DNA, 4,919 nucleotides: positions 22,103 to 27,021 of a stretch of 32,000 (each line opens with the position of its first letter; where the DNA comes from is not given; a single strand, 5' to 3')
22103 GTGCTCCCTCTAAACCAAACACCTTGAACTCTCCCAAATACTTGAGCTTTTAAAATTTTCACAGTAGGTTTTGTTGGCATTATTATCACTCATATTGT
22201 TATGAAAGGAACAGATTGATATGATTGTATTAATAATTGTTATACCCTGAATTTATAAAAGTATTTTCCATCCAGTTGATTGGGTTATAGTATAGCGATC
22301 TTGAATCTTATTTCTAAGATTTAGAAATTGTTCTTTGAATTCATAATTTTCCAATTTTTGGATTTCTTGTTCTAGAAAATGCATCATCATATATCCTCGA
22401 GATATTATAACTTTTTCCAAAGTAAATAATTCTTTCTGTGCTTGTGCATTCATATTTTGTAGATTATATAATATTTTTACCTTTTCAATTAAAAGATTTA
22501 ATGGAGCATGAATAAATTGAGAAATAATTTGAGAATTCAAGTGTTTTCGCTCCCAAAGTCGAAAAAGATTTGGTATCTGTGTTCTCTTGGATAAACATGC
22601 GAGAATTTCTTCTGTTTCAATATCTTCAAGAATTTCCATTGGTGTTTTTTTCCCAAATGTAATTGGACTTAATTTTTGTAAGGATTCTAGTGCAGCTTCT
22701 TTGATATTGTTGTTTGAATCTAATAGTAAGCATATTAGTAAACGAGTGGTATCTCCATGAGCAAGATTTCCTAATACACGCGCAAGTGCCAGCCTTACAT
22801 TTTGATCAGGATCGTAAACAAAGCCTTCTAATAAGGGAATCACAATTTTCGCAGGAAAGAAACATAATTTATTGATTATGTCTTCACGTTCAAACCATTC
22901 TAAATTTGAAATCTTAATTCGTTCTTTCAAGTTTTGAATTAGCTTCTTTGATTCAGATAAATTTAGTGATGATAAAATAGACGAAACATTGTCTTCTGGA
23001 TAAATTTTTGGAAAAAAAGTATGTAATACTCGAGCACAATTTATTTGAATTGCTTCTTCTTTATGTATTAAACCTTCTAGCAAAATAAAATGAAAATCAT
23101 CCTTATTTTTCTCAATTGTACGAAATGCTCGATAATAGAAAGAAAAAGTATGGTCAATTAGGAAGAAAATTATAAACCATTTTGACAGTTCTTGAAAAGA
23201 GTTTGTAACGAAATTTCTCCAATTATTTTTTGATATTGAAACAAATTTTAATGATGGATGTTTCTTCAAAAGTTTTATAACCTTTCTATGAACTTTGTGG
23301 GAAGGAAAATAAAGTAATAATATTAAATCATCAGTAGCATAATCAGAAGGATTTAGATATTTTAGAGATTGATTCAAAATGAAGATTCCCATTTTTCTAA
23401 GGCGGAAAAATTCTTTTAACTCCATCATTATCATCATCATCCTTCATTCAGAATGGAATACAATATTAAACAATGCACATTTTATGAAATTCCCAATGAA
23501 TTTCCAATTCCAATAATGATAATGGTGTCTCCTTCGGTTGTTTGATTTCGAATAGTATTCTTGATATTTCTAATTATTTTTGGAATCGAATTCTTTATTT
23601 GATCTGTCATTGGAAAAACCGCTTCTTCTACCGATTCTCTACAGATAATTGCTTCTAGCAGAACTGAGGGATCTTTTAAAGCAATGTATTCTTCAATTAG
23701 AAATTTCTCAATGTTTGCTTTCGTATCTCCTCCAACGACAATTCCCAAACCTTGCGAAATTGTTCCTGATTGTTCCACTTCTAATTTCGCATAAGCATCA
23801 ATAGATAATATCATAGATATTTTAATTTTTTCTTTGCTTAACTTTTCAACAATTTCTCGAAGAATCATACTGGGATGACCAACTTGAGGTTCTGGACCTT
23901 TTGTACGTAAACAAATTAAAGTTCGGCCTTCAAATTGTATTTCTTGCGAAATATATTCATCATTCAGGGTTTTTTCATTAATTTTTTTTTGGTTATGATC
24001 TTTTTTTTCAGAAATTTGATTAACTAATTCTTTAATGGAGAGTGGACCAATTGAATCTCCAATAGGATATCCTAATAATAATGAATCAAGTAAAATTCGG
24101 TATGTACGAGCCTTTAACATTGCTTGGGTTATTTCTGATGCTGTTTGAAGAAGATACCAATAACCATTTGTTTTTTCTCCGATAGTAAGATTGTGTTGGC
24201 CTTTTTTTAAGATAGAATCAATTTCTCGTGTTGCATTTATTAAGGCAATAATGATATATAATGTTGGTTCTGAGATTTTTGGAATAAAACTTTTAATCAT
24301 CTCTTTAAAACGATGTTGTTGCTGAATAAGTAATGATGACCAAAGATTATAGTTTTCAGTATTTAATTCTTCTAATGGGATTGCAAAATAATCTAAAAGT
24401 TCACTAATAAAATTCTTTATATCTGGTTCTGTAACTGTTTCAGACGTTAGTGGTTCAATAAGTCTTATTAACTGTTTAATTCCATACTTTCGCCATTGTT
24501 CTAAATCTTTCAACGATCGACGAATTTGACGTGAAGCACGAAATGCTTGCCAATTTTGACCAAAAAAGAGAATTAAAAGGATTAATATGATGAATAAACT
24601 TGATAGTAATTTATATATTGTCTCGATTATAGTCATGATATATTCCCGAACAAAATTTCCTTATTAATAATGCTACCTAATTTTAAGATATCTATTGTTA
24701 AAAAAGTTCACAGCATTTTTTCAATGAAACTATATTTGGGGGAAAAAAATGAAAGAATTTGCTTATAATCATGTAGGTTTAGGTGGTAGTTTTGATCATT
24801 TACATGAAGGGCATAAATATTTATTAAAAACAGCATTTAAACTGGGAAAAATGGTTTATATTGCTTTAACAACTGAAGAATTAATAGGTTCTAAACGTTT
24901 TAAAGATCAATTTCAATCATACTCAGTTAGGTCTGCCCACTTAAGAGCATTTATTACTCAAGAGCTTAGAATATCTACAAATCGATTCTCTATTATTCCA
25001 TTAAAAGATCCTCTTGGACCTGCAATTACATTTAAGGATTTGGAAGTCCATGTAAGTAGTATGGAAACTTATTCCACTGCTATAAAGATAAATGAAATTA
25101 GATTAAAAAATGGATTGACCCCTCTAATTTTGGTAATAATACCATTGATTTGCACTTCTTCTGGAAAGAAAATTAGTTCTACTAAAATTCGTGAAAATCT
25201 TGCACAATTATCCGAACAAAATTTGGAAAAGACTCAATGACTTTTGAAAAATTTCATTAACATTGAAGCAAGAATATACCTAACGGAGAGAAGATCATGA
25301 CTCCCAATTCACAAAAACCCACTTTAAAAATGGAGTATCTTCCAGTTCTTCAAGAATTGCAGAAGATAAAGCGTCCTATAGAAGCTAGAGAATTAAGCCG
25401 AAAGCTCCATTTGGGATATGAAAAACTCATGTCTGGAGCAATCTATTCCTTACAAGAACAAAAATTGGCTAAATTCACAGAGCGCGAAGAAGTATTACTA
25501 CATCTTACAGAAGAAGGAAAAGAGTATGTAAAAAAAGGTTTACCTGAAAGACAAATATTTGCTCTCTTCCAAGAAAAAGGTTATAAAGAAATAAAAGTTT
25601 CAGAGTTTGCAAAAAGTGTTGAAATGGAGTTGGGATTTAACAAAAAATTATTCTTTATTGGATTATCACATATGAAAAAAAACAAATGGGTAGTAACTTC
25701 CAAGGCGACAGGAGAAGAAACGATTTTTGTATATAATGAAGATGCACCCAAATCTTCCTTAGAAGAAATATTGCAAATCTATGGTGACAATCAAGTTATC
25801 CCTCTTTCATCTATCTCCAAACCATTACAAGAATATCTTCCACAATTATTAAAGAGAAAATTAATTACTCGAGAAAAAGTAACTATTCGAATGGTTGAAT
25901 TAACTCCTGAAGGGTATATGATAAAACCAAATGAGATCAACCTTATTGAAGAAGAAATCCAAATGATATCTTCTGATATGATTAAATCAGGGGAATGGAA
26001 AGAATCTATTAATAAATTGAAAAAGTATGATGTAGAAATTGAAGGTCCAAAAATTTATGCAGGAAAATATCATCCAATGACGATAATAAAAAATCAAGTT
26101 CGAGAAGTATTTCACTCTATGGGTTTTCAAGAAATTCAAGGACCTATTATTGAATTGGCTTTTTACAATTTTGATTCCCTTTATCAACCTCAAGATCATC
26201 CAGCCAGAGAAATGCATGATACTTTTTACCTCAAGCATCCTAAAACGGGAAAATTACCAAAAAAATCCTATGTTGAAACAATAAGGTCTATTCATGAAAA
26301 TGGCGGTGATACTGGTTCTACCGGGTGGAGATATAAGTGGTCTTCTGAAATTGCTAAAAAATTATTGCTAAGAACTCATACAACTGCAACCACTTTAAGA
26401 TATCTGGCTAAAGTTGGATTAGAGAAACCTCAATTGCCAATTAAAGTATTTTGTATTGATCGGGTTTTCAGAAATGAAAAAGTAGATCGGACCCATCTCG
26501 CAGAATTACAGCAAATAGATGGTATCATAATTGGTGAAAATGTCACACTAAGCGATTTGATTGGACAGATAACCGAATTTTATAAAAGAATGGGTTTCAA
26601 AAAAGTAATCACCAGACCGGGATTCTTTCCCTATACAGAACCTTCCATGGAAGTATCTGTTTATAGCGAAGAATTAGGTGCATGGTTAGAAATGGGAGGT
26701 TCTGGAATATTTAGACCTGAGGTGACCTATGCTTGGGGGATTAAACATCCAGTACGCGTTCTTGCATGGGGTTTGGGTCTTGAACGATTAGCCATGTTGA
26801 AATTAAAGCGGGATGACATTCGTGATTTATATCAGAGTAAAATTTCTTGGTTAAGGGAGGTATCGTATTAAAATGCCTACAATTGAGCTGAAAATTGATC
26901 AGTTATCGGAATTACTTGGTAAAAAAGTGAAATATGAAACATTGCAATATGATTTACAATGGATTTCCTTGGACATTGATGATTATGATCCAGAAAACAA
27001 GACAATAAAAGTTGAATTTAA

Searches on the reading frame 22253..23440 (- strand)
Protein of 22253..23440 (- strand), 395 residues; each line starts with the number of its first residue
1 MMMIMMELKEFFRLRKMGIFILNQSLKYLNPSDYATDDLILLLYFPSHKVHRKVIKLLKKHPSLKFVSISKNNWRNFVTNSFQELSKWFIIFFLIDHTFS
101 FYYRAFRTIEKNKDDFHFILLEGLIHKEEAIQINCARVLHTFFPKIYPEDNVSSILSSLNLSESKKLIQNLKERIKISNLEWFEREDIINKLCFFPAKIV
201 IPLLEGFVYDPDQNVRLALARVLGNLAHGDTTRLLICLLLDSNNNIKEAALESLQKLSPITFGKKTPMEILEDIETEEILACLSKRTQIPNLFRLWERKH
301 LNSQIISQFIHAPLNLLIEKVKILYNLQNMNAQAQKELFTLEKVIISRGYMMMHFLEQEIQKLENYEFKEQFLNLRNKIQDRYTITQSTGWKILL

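Call 34: search_protein_families(library=pfam, proteins=[window:22253-23440:-], max_evalue=0.001)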
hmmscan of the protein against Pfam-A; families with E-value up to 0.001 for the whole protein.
window:22253-23440:- (395 aa): 2 families
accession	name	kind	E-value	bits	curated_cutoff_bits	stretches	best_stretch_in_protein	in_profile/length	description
PF02985.28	HEAT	-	3.3e-08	33.5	23.5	0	200-227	1-28/31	HEAT repeat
PF13646.12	HEAT_2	-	9e-08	32.7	27.7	1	202-257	3-58/88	HEAT repeats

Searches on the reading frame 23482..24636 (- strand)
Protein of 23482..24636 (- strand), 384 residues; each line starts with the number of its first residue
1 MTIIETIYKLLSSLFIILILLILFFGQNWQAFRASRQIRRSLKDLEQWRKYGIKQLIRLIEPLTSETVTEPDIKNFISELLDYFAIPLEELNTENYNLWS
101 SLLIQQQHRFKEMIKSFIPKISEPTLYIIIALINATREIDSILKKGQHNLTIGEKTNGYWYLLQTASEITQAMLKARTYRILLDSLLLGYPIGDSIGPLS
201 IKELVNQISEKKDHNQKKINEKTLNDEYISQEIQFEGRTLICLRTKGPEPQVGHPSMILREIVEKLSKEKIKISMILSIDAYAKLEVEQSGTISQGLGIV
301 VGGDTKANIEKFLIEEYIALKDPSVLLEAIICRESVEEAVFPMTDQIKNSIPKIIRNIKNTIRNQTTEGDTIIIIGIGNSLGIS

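Call 34: search_protein_families(library=pfam, proteins=[window:23482-24636:-], max_evalue=0.001)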
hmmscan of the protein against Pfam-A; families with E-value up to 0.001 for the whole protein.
window:23482-24636:- (384 aa): 2 families
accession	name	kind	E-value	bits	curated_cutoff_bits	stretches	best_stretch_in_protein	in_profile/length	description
PF23542.1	DUF1512_C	-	1.6e-40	139.3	25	1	192-383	1-174/175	Domain of unknown function (DUF1512) C-terminal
PF07431.17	DUF1512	-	1.5e-17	64.3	25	1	14-180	6-169/177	Protein of unknown function (DUF1512) N-terminal domain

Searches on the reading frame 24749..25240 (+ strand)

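Call 34: search_protein_families(library=pfam, proteins=[window:24749-25240:+], max_evalue=0.001)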
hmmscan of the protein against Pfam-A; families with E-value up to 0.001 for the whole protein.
window:24749-25240:+ (163 aa): 1 family
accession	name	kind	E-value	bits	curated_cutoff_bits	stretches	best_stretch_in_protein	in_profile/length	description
PF01467.32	CTP_transf_like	-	1.1e-12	48.8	21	1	12-150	3-133/133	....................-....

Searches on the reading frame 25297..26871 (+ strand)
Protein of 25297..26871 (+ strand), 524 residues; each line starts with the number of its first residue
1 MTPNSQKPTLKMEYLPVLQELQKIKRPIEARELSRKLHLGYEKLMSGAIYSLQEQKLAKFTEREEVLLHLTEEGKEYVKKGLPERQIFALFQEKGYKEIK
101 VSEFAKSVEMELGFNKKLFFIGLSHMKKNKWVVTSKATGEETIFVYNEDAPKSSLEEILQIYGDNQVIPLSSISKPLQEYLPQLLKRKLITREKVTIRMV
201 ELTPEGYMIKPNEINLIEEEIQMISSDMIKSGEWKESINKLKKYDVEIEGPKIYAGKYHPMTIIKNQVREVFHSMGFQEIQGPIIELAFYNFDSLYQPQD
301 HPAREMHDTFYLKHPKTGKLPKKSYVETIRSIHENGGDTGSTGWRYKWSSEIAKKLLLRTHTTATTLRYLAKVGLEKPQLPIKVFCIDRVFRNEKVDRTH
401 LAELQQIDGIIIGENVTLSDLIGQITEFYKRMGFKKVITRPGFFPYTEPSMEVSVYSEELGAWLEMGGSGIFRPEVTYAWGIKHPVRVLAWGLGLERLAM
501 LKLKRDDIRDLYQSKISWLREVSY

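Call 34: search_protein_families(library=pfam, proteins=[window:25297-26871:+], max_evalue=0.001)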
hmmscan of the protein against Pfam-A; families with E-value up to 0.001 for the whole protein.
window:25297-26871:+ (524 aa): 3 families
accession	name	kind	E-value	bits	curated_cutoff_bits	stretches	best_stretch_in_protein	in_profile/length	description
PF01409.25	tRNA-synt_2d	-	5.4e-89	298.3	19.8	1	243-521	1-245/246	tRNA synthetases class II core domain (F)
PF00587.30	tRNA-synt_2b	-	3.1e-07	31.1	29.3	1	346-468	1-133/179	tRNA synthetase class II core domain (G, H, P, S and T)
PF00152.25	tRNA-synt_2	-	1.4e-06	28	25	0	383-409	93-119/308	tRNA synthetases class II (D, K and N)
